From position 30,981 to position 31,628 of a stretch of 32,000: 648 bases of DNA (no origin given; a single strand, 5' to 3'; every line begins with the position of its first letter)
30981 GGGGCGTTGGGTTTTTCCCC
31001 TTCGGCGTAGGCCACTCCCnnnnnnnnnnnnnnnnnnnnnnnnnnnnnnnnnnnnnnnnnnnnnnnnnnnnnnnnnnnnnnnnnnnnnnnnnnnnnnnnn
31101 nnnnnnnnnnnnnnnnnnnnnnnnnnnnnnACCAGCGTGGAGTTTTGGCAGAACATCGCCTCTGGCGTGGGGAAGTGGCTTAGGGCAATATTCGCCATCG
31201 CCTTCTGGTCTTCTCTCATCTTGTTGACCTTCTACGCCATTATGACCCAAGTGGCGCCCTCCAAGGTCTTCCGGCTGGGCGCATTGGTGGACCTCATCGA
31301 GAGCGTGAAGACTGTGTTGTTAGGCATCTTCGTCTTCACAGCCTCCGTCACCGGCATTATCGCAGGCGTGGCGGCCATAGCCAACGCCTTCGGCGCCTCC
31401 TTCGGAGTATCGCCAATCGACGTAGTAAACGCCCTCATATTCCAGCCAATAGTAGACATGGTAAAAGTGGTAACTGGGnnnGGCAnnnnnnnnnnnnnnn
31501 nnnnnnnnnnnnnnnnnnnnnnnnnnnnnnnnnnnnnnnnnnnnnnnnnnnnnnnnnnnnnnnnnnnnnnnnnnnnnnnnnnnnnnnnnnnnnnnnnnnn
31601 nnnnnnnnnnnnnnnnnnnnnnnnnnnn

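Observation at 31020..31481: VirB2/TrbC-like pilin candidate with a hexa-glycine N-terminal segment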

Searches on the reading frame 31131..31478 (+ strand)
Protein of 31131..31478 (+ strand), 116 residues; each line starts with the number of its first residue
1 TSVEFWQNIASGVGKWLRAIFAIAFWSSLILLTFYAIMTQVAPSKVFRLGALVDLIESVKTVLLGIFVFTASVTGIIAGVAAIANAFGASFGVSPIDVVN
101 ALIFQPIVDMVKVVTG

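Call 62: predict_structure(alignment_id=A5)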
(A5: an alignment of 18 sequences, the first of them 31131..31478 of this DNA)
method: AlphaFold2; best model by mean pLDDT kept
length: 116 residues; sequences in the alignment: 18
mean_pLDDT: 77.9   pTM: 0.50
mean pLDDT of the five models: 77.9, 74.8, 67.1, 63.5, 57.1
residues with pLDDT >= 90: 0; 70-90: 105; 50-70: 11; < 50: 0
segments of 3 or more residues with pLDDT < 50: none
pLDDT, mean of each block of 10 residues (from residue 1): 72 73 80 84 85 84 81 79 79 69 74 75
secondary structure, 60 per line:
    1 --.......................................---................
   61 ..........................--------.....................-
elements in order: H3-41 H45-86 H95-115

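Call 64: fold_search(model_id=the predicted structure, library=pdb)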
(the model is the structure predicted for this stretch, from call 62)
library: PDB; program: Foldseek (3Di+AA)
matches with E <= 10: 2; with E <= 0.001: 1
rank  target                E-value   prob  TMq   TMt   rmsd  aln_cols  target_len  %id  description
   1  8dft_A                2.8e-11  1.00  0.56  0.57   9.9       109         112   99  Cryo-EM structure of conjugative pili from Pyrobaculum calidifontis (released 2023-03-22)
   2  1n52_A                9.9e+00  0.07  0.41  0.09   8.7        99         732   15  Cap Binding Complex (released 2003-02-18)
